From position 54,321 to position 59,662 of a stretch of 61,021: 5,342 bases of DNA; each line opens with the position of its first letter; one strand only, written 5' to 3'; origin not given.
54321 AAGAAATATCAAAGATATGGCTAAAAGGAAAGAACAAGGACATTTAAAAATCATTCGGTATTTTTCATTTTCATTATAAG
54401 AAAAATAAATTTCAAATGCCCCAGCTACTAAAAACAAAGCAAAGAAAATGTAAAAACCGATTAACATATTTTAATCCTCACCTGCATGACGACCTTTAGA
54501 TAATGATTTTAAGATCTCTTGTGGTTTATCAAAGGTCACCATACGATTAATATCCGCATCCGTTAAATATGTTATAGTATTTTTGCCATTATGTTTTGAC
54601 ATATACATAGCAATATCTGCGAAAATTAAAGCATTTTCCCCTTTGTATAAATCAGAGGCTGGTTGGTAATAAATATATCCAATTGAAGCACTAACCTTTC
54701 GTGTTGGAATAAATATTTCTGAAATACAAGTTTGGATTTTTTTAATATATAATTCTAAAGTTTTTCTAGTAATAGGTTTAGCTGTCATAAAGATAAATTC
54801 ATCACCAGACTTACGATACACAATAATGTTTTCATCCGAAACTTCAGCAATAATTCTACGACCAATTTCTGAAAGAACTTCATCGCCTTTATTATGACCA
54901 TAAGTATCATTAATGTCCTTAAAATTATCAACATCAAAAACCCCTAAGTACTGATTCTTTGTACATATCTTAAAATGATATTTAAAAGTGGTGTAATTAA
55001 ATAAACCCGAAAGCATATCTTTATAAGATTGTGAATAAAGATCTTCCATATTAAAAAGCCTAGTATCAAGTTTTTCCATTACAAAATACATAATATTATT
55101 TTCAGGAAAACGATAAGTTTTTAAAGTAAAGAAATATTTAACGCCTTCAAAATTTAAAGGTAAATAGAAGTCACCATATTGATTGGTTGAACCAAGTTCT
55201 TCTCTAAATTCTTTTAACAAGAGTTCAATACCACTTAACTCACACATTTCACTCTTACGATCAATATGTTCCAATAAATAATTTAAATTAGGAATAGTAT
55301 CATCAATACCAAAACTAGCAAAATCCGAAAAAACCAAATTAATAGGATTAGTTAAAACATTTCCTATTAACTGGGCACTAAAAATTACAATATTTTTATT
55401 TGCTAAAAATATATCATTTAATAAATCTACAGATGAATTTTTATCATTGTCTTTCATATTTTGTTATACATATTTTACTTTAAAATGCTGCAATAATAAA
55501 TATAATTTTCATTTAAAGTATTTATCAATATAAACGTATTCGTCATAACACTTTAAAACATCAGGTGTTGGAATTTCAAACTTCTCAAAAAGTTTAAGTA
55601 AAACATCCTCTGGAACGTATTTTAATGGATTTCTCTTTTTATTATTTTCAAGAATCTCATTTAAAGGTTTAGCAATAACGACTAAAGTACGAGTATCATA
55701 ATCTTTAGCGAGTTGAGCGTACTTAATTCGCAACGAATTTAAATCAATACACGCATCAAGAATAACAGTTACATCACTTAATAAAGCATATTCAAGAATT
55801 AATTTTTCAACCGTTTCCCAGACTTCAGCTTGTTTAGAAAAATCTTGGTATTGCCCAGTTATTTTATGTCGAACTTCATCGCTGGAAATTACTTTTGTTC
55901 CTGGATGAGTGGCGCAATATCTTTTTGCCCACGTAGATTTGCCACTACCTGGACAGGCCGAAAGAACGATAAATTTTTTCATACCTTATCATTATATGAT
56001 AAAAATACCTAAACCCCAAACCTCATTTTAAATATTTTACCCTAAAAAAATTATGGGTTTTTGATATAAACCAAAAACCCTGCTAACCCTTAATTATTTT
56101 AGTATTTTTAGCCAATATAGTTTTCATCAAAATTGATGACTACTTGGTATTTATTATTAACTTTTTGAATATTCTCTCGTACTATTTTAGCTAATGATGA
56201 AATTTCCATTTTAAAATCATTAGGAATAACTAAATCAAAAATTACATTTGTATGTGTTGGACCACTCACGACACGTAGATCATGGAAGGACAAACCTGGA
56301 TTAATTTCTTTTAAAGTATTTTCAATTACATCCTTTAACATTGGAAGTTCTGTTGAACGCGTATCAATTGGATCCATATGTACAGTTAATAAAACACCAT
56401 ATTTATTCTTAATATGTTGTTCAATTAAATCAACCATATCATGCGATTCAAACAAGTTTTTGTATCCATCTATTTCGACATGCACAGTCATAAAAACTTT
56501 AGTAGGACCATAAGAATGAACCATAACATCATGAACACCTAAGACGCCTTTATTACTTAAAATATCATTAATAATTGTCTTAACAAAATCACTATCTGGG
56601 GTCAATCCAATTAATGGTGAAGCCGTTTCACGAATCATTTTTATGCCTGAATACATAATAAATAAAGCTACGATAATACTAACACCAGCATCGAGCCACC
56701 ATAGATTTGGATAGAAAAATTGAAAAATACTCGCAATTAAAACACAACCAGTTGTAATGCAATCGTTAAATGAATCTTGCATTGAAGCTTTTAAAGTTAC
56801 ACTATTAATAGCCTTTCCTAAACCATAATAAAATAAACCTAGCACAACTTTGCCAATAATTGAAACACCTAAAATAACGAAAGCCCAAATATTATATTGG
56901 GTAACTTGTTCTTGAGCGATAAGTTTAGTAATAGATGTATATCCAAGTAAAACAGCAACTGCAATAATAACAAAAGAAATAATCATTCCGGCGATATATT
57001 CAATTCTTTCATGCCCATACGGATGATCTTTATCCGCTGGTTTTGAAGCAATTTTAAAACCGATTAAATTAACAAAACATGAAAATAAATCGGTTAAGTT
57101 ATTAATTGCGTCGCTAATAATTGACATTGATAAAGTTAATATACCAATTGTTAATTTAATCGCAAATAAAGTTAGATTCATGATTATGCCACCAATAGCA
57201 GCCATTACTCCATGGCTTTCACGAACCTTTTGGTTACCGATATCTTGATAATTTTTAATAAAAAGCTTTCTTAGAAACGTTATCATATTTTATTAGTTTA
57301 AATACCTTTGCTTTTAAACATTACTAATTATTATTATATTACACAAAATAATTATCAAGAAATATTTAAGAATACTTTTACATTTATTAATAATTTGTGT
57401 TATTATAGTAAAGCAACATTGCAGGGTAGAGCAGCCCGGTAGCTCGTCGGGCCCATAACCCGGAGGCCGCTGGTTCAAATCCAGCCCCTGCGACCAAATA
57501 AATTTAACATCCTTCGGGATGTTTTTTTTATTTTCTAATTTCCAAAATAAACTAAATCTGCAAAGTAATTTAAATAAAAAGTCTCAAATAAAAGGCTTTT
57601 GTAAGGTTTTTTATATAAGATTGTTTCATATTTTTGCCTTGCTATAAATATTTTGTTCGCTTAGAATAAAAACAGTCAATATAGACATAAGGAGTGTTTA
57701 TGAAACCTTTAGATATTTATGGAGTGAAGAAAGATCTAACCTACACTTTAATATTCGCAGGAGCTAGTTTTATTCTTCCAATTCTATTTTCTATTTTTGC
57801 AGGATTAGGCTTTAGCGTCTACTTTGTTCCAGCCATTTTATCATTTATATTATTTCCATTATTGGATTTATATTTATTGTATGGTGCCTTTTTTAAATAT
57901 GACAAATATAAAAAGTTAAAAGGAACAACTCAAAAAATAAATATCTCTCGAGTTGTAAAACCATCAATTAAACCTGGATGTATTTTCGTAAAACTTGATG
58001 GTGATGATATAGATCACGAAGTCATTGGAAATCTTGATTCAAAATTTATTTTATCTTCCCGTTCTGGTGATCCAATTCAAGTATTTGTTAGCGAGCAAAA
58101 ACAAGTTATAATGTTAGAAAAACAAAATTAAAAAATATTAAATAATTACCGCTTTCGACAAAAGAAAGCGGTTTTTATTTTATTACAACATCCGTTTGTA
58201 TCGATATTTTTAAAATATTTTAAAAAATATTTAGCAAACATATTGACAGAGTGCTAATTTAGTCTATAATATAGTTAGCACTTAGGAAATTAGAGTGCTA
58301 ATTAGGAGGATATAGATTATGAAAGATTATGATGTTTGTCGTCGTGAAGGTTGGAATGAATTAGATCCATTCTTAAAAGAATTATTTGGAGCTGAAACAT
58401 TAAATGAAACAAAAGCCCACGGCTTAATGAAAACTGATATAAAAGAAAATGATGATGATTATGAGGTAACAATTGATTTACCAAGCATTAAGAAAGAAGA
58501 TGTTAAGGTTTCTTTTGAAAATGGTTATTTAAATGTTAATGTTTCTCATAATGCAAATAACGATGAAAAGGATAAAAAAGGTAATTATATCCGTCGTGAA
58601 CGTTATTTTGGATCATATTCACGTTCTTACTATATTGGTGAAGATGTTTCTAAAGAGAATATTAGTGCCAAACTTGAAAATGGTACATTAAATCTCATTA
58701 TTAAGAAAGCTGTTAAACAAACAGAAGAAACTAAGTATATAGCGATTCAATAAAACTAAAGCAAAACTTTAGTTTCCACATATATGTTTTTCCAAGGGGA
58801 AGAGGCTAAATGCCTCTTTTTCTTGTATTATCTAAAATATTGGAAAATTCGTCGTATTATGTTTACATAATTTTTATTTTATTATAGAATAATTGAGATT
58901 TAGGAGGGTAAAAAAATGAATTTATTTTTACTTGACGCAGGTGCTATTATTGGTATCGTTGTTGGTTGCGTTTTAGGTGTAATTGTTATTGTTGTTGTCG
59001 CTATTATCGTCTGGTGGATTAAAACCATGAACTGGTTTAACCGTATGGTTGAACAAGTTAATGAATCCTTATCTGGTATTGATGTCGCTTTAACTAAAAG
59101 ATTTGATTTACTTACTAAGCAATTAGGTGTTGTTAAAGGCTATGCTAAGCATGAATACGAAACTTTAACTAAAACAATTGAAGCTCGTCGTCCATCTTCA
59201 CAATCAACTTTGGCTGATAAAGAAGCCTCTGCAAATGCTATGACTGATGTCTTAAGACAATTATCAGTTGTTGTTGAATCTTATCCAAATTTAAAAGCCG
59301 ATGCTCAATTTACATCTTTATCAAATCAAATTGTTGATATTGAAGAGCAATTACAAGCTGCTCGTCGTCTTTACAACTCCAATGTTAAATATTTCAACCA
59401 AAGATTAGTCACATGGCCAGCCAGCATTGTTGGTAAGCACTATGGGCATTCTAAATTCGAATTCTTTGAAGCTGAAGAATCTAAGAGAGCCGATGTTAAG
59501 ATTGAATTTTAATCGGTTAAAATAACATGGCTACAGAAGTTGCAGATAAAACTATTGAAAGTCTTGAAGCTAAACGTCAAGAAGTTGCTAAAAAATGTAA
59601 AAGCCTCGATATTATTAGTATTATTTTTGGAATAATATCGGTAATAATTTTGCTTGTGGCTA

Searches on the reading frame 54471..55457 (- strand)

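Call 65: search_protein_families(library=pfam, proteins=[window:54471-55457:-], max_evalue=0.00001)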
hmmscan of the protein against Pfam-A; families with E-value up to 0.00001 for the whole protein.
window:54471-55457:- (328 aa): 1 family
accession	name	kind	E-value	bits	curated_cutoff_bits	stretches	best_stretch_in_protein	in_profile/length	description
PF00990.26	GGDEF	-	2.9e-22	79.6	23.8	1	146-293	3-160/161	Diguanylate cyclase, GGDEF domain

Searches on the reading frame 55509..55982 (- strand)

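Call 65: search_protein_families(library=pfam, proteins=[window:55509-55982:-], max_evalue=0.00001)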
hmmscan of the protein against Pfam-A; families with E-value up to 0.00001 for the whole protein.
window:55509-55982:- (157 aa): 2 families
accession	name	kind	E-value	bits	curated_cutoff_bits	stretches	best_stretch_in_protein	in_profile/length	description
PF13671.12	AAA_33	-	2.8e-16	60.6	27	1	11-136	8-141/143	AAA domain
PF08433.16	KTI12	-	2e-10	41.1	22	1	5-140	4-142/271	Chromatin associated protein KTI12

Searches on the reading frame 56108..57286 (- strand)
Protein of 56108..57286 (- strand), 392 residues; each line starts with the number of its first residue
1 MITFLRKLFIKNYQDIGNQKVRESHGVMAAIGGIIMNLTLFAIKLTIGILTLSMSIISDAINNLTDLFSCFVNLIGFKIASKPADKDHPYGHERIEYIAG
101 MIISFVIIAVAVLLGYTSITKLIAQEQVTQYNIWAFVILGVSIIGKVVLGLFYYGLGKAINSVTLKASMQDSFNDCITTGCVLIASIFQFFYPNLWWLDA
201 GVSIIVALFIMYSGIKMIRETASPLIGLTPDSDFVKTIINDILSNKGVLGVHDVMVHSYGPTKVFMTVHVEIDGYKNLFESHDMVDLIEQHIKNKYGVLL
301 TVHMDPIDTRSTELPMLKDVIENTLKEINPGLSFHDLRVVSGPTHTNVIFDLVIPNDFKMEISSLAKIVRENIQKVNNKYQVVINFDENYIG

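Call 65: search_protein_families(library=pfam, proteins=[window:56108-57286:-], max_evalue=0.00001)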
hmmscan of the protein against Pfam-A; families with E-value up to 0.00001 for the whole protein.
window:56108-57286:- (392 aa): 2 families
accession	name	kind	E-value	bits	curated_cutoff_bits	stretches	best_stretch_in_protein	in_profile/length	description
PF01545.26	Cation_efflux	-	6.5e-47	160.3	26.6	1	33-225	4-197/198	Cation efflux family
PF16916.11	ZT_dimer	-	5.1e-22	78.1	26.7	1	230-306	1-77/78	Dimerisation domain of Zinc Transporter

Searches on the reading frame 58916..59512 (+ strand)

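Call 65: search_protein_families(library=pfam, proteins=[window:58916-59512:+], max_evalue=0.00001)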
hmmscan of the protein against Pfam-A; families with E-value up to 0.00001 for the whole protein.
window:58916-59512:+ (198 aa): 1 family
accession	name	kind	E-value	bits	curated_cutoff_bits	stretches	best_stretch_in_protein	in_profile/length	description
PF04011.17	LemA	-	7e-43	146.5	26.2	1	52-198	2-149/149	LemA family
